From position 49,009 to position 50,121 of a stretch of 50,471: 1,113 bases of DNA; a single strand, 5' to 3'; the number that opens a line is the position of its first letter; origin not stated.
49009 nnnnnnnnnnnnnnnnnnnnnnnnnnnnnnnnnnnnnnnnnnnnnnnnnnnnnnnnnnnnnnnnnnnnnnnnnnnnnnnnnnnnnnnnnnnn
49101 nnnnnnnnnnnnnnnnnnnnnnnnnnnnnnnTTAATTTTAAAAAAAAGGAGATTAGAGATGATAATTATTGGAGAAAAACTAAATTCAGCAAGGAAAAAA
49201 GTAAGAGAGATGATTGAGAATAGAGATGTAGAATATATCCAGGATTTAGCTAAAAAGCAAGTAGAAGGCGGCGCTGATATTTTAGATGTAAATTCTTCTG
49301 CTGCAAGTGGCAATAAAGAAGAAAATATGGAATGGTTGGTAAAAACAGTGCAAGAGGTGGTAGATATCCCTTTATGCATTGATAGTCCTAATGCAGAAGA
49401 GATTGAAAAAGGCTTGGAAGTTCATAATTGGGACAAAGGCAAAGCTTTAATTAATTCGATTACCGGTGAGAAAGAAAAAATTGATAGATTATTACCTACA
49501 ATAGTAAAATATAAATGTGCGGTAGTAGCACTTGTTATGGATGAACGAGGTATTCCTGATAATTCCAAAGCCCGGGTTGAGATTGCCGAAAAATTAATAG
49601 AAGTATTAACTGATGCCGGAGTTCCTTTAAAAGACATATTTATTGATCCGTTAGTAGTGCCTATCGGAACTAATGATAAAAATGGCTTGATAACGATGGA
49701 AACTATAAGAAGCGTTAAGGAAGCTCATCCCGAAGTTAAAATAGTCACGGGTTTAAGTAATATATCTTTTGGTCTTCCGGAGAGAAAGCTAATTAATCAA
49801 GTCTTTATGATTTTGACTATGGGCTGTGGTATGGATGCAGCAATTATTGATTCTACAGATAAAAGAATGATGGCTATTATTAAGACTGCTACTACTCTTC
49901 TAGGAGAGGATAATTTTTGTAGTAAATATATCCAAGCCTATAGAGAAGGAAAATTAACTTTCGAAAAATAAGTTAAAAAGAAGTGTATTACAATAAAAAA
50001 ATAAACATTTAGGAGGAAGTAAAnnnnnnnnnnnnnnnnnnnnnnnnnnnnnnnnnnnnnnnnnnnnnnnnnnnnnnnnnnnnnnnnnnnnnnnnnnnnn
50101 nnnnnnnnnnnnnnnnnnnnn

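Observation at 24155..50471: Quaternary-amine methyl-oxidation supercluster wired to an HdrB-less HdrA/MvhD/Fdh/MetVF module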

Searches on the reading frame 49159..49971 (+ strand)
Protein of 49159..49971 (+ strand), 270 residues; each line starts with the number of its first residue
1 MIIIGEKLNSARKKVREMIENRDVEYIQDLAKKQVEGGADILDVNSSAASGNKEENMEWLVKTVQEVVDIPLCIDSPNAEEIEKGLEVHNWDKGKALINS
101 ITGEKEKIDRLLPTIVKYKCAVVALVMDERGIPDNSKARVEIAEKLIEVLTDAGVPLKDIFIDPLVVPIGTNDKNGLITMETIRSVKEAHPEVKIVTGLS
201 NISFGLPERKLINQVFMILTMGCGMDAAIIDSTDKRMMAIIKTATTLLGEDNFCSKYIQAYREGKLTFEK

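Call 6: search_protein_families(library=pfam, proteins=[window:49159-49971:+])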
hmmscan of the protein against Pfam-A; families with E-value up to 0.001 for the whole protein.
window:49159-49971:+ (270 aa): 2 families
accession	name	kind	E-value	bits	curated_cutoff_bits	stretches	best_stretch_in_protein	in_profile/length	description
PF00809.28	Pterin_bind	-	5.1e-30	105.3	25.5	1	8-230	4-243/244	Pterin binding enzyme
PF03599.22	CdhD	-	1.1e-08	34.7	24.8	1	24-185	52-197/387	CO dehydrogenase/acetyl-CoA synthase delta subunit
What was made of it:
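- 49159..49971 (+): Methyl-corrinoid:THF methyltransferase (MtgA/AcsE-like, pterin-binding). PF00809 (call 6).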

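Call 8: search_protein_families(library=ncbifam, proteins=[window:49159-49971:+], max_evalue=0.01)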
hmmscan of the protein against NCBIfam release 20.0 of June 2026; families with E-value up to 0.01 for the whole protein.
window:49159-49971:+ (270 aa): 9 families
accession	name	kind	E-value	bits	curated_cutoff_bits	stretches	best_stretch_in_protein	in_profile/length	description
NF005719.0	PRK07535.1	domain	8.2e-106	353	259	1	1-267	1-264/268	methyltetrahydrofolate:corrinoid/iron-sulfur protein methyltransferase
TIGR02082.1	metH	equivalog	1.5e-48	165.2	1010.85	1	2-244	344-598/1182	methionine synthase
NF040758.1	CODH_ACS_meth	exception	5.2e-46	157.1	370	1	2-258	5-259/261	carbon monoxide dehydrogenase/acetyl-CoA synthase methytransferase subunit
NF007024.0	PRK09490.1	equivalog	4.9e-30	104.1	1497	1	2-234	361-605/1234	methionine synthase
TIGR01496.1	DHPS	equivalog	2.3e-05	24.2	162.6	1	25-187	23-194/258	dihydropteroate synthase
NF002142.0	PRK00979.1-1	subfamily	7.1e-05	21.9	287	1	51-169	76-192/306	tetrahydromethanopterin S-methyltransferase subunit H family protein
TIGR00735.1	hisF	equivalog_domain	0.00064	19.1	294.55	1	19-124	24-128/254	imidazole glycerol phosphate synthase subunit HisF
NF003376.0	PRK04452.1-2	subfamily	0.00074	18.4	280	1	31-184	80-229/313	acetyl-CoA decarbonylase/synthase complex subunit delta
NF003195.0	PRK04165.1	equivalog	0.0015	17.5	306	1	23-125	110-207/450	acetyl-CoA decarbonylase/synthase complex subunit gamma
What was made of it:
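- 49159..49971 (+): PRK07535 scores 353 bits against a cut-off of 259 (call 8).
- Checked: One pterin-binding methyltransferase, 49159-49971 (calls 6, 8).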
